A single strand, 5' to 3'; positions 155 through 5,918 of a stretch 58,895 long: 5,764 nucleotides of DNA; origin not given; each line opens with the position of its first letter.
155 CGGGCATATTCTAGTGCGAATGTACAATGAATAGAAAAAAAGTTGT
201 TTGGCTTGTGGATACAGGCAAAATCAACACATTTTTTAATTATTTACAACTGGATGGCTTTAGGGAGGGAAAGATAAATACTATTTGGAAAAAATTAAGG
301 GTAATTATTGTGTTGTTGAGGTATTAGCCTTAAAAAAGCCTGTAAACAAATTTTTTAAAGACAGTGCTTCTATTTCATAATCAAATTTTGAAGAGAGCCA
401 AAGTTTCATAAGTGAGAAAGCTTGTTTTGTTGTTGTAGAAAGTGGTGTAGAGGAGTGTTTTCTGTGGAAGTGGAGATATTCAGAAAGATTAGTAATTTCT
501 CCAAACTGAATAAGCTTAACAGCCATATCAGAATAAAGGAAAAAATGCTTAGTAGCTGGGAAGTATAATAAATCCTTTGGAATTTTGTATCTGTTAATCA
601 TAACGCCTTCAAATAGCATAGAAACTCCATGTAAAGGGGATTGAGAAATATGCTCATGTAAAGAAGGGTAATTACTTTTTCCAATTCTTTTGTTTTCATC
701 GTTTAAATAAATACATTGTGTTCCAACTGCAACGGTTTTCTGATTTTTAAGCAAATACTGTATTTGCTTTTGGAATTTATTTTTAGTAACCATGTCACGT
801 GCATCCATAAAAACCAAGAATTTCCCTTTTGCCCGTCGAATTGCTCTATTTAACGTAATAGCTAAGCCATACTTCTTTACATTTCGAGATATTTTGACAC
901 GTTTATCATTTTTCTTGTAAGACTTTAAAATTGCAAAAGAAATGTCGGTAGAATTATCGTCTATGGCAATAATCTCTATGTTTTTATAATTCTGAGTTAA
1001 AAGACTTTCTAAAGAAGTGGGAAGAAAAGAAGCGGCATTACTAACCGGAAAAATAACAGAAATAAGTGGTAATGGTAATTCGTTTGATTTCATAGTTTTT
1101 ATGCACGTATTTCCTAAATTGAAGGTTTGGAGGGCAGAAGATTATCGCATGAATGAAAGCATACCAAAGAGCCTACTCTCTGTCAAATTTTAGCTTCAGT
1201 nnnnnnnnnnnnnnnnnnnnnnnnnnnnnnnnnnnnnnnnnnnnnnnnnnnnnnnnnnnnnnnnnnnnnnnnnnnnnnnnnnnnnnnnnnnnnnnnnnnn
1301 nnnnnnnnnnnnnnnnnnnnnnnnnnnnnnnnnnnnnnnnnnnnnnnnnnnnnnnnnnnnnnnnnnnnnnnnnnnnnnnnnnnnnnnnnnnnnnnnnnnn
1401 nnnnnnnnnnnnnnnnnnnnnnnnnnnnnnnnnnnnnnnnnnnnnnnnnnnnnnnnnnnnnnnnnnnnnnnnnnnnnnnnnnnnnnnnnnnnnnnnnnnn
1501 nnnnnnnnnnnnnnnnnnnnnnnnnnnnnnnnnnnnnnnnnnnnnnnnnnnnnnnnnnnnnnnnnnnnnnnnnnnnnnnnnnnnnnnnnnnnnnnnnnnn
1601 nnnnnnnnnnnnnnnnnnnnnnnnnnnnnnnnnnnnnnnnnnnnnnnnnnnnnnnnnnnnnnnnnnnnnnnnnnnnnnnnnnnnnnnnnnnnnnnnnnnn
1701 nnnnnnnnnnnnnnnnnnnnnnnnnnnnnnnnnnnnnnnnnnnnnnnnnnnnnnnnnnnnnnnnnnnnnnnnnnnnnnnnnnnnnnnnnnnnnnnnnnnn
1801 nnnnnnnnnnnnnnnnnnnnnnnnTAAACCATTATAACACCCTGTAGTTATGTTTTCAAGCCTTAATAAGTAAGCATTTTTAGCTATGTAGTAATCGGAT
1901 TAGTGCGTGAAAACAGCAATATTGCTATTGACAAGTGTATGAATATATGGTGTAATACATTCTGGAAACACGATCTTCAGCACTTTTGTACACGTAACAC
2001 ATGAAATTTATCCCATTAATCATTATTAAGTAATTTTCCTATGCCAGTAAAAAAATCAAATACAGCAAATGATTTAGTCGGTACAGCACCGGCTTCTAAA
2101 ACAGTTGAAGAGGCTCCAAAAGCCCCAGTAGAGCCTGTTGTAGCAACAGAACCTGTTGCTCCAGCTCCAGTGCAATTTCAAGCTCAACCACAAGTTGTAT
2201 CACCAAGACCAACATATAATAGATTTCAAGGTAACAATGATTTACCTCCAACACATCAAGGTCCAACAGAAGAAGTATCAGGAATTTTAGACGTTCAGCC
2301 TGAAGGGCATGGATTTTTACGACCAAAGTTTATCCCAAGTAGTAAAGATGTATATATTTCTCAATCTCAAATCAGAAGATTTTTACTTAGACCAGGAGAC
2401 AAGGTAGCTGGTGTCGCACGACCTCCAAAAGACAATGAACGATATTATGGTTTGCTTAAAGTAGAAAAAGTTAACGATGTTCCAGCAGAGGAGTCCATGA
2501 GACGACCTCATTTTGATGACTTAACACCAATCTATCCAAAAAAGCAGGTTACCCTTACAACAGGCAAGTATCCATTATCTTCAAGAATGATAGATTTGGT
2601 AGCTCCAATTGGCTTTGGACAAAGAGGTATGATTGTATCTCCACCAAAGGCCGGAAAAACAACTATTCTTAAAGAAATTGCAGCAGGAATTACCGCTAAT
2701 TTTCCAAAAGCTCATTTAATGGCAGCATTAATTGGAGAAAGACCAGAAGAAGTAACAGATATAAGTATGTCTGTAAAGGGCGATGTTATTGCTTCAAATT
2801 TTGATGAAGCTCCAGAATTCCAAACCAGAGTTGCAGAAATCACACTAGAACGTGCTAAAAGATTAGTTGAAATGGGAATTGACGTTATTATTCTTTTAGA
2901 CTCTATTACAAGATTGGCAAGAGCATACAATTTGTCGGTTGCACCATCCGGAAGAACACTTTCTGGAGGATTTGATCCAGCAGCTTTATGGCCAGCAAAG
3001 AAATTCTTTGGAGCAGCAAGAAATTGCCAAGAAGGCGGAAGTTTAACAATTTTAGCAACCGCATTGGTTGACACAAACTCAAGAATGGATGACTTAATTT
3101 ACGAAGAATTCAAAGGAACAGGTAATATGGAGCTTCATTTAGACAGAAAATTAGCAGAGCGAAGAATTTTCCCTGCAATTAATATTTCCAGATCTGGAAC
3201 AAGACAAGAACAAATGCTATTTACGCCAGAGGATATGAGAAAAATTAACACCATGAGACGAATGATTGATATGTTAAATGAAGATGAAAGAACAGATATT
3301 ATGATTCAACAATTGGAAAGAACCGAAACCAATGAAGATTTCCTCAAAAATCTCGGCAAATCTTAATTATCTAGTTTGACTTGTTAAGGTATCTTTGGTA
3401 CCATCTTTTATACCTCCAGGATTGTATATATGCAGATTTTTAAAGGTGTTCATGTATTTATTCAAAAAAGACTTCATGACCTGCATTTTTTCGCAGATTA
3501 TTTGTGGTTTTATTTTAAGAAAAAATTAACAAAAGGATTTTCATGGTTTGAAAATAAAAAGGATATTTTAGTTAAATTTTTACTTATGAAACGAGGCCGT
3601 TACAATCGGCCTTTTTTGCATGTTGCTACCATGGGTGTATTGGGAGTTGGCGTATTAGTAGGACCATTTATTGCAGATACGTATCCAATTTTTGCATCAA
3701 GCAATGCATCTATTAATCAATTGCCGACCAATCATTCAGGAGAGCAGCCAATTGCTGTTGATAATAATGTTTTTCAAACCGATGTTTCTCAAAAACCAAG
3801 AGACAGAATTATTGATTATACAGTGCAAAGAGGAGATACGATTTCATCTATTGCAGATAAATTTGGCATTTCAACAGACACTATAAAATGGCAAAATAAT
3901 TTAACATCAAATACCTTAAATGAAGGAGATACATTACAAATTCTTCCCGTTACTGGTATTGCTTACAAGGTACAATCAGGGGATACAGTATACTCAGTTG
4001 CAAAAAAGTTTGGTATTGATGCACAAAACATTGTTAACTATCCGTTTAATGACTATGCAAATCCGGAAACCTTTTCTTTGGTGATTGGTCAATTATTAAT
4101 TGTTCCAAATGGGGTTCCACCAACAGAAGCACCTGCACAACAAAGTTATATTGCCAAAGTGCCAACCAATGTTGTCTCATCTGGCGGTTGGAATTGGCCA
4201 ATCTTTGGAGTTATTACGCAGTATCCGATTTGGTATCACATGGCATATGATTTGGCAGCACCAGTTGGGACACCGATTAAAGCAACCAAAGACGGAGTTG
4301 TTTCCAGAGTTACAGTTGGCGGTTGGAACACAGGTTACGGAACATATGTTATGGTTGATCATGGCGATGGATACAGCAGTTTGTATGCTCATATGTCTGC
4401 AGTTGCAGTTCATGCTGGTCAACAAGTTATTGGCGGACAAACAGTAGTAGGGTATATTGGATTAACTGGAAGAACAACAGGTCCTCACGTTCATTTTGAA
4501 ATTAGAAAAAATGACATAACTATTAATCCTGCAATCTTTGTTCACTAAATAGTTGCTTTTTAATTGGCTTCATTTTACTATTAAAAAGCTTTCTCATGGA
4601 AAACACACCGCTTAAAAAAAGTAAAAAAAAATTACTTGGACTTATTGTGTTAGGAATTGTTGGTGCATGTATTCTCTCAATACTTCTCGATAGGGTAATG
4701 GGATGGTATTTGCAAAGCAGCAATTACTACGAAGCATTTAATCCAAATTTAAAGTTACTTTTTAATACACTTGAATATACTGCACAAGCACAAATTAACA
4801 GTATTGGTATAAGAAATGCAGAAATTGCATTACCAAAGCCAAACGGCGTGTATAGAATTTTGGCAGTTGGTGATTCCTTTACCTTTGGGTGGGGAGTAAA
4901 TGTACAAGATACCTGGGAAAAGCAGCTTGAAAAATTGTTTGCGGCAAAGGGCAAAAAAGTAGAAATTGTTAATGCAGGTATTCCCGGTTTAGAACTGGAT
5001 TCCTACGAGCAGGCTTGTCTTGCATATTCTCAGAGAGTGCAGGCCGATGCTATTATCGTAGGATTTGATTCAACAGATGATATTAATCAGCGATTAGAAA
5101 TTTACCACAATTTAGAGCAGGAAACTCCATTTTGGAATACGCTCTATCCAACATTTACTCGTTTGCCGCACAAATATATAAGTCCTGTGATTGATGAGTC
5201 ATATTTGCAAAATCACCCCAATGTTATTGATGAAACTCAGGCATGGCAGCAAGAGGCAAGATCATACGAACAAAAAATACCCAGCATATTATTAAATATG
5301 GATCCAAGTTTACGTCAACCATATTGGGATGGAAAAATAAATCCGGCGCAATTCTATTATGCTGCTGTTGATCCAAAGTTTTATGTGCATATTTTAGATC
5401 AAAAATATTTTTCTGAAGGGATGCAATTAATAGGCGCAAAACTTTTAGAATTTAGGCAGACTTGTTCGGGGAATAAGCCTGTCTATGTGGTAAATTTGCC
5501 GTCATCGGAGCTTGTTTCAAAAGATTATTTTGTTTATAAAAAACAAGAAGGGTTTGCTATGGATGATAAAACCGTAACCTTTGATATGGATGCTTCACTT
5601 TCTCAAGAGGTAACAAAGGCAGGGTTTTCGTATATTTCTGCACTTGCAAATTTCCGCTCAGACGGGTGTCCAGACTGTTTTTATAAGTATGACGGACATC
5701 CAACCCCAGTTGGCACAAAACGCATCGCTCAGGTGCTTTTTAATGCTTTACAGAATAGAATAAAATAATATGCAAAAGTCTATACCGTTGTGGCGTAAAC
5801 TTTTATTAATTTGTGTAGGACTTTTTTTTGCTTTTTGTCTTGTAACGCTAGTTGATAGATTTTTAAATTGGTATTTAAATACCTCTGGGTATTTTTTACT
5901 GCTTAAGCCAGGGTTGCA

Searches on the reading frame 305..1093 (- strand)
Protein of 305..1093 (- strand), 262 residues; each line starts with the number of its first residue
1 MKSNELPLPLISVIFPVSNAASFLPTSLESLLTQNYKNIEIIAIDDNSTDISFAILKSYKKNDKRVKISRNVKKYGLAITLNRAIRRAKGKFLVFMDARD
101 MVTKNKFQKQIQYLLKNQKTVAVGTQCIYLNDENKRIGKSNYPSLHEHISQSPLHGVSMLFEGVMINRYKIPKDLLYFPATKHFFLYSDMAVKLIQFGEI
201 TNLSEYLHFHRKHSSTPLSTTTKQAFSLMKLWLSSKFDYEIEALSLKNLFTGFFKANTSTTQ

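Call 20: search_protein_families(library=pfam, proteins=[window:305-1093:-], max_evalue=0.001)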
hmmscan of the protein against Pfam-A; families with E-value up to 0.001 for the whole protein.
window:305-1093:- (262 aa): 3 families
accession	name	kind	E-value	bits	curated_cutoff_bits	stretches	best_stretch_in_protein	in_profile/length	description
PF00535.33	Glycos_transf_2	-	7.9e-31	107.7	23.3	1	12-166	1-158/168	Glycosyl transferase family 2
PF10111.15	Glyco_tranf_2_2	-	3.7e-10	40.2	27.3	1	31-135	20-131/276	Glycosyltransferase like family 2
PF13641.12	Glyco_tranf_2_3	-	9.9e-09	36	27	1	11-127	3-123/230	Glycosyltransferase like family 2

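Call 88: search_solved_structures(query=window:305-1093:-, max_evalue=0.001)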
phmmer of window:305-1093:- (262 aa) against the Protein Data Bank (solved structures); distinct sequences matched with E-value up to 0.001: 17.
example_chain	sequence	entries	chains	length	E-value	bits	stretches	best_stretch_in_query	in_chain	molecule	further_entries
8vh7_A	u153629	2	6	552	3.3e-18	69.2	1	7-140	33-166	Heparosan synthase B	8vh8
8viw_A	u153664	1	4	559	3.4e-18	69.2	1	7-140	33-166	Heparosan synthase B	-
5hea_A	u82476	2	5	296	6e-16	61.8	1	10-123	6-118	Putative glycosyltransferase (GalT1)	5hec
2z87_A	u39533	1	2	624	7.7e-14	54.9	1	8-120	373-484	Chondroitin synthase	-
2z86_A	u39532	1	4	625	7.7e-14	54.9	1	8-120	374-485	Chondroitin synthase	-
6p61_A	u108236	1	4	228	8.4e-11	45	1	8-133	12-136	Glycosyltransferase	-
3bcv_A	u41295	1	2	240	6.9e-10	42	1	8-109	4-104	Putative glycosyltransferase protein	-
5tze_C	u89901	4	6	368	3.2e-08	36.5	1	11-113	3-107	Glycosyl transferase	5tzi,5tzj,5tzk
5tz8_A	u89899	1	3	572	3.8e-08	36.3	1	11-113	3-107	Glycosyl transferase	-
1h7l_A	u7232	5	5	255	2.6e-07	33.5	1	9-140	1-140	SPORE COAT POLYSACCHARIDE BIOSYNTHESIS PROTEIN SPSA | PROTEIN (SPORE COAT POLYSACCHARIDE BIOSYNTHESIS PROTEIN SPSA)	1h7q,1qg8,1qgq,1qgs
6h1j_A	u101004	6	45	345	3.4e-05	26.6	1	10-126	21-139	Probable ss-1,3-N-acetylglucosaminyltransferase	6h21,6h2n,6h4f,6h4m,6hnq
6yv7_B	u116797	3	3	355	4.9e-05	26.1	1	9-100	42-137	Glycosyl transferase, family 2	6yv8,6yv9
6yv7_A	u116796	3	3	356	4.9e-05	26.1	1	9-100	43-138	Glycosyl transferase, family 2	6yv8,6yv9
5mlz_A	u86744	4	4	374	7.8e-05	25.4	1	11-128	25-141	Dolichol monophosphate mannose synthase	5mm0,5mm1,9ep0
9omj_A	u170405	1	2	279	0.00017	24.3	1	11-105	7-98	Glycosyltransferase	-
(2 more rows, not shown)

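Call 89: search_protein_families(library=ncbifam, proteins=[window:305-1093:-], max_evalue=0.001)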
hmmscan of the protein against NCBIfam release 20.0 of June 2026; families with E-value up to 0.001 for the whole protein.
window:305-1093:- (262 aa): 21 families
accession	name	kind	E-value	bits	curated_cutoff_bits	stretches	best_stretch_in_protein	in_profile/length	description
NF047683.1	TeichurnBiosyTuaG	equivalog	5e-25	88.6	400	1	9-139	6-135/252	teichuronic acid biosynthesis protein TuaG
NF053739.1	GlytfEpsEBac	equivalog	1.4e-23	83.2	450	1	9-136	1-129/265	glycosyltransferase EpsE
NF007482.0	PRK10073.1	equivalog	2.1e-21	76.3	423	1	9-132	6-128/334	glycosyltransferase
TIGR03937.1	PgaC_IcaA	equivalog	4.6e-16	58.8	422.3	1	8-124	44-160/407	poly-beta-1,6-N-acetyl-D-glucosamine synthase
NF050050.1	ProtGlycPglI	equivalog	1.6e-14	54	500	1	9-113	2-107/306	GalNAc(5)-diNAcBac-PP-undecaprenol beta-1,3-glucosyltransferase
NF007453.0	PRK10018.1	equivalog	1.9e-12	47.5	382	1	9-113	6-110/280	colanic acid biosynthesis glycosyltransferase WcaA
TIGR04017.1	WcaA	equivalog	2.1e-12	47.2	495.75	1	9-111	5-107/279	colanic acid biosynthesis glycosyltransferase WcaA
TIGR03111.1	glyc2_xrt_Gpos1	hypoth_equivalog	3.2e-12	46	363.95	1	8-128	48-169/439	TIGR03111 family XrtG-associated glycosyltransferase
NF038302.1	EPS_HpsE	equivalog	1.5e-11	43.8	300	1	11-126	3-123/307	hormogonium polysaccharide biosynthesis glycosyltransferase HpsE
NF041875.1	EPS_EpsD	equivalog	1.7e-11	44.1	370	1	11-125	1-115/325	exopolysaccharide biosynthesis glycosyltransferase EpsD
TIGR04283.1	glyco_like_mftF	equivalog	3.9e-11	43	182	1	11-122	1-104/221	TIGR04283 family arsenosugar biosynthesis glycosyltransferase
NF038299.1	EPS_HpsN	equivalog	3.3e-09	36.1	425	1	9-124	1-116/317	hormogonium polysaccharide biosynthesis glycosyltransferase HpsN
TIGR03965.1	mycofact_glyco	equivalog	4.9e-09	35.6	280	1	8-138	73-202/467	mycofactocin biosynthesis glycosyltransferase MftF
TIGR04440.1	glyco_TIGR04440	domain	1.5e-08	34.7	70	1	12-177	3-172/215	TIGR00180 family glycosyltransferase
NF041394.1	GtaseAglG_Halo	equivalog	2e-08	33.9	440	1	26-126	20-118/304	glucosyl-dolichyl phosphate glucuronosyltransferase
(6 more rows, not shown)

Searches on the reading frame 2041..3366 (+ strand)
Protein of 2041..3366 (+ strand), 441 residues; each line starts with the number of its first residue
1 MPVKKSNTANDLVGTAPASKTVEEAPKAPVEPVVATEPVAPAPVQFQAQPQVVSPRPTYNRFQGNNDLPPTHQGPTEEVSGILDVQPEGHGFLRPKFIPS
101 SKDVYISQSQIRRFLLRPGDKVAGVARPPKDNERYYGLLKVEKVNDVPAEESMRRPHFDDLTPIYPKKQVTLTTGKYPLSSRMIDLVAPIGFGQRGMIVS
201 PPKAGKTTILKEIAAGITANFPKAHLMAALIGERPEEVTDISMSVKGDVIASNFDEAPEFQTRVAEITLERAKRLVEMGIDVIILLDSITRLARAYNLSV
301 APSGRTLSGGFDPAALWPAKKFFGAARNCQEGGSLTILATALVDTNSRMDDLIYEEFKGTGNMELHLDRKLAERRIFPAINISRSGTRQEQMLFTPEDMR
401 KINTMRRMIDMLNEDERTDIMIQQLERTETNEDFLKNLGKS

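Call 20: search_protein_families(library=pfam, proteins=[window:2041-3366:+], max_evalue=0.001)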
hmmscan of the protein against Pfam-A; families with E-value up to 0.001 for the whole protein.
window:2041-3366:+ (441 aa): 2 families
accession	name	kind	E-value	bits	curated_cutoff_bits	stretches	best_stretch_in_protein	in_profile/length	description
PF07497.18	Rho_RNA_bind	-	3.4e-26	91.3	27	1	79-148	1-71/73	Rho termination factor, RNA-binding domain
PF00006.31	ATP-synt_ab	-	3.3e-25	89.4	29.5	1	182-385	3-211/213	ATP synthase alpha/beta family, nucleotide-binding domain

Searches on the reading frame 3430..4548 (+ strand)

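Call 20: search_protein_families(library=pfam, proteins=[window:3430-4548:+], max_evalue=0.001)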
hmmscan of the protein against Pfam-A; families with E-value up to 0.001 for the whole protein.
window:3430-4548:+ (372 aa): 7 families
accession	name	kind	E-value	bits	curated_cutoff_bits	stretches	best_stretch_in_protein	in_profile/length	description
PF01551.29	Peptidase_M23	-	1.1e-28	99.7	28.7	1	270-367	3-96/96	Peptidase family M23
PF01476.26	LysM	-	1.7e-21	76.3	20.9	2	130-171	1-42/43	LysM domain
PF23473.1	LysM3_LYK4_5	-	7e-12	45.7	29.3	1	130-162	5-37/48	LYK4/5 LysM3 domain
PF23462.1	LysM3_NFP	-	1.4e-05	26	28.1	0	128-159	3-33/48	NFP LysM3 domain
PF23446.1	LysM1_NFP_LYK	-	1.7e-05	26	36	0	136-174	16-55/60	NFP/LYK LysM1 domain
PF23472.1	LysM2_CERK1_LYK3_4_5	-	0.00036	20.8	27.4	0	129-171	7-53/56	LYK3/4/5 LysM2 domain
PF23577.1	LysM_RLK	-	0.00056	20.3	27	0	130-153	3-26/44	LysM domain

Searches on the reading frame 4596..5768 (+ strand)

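Call 20: search_protein_families(library=pfam, proteins=[window:4596-5768:+], max_evalue=0.001)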
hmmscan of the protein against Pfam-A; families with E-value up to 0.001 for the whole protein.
window:4596-5768:+ (390 aa): 1 family
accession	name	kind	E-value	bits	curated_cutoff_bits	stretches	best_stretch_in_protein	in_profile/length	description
PF13472.12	Lipase_GDSL_2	-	4.5e-07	31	32.9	1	90-157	1-70/178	GDSL-like Lipase/Acylhydrolase family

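Call 89: search_protein_families(library=ncbifam, proteins=[window:4596-5768:+], max_evalue=0.001)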
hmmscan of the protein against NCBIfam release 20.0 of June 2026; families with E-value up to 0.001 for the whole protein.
window:4596-5768:+ (390 aa): 1 family
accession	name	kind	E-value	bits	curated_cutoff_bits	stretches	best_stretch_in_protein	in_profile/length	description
NF047475.1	GDSL_LA_2490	hypoth_equivalog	4e-05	23.1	325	1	43-129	41-125/431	LA_2490 family SGNH/GDSL-type esterase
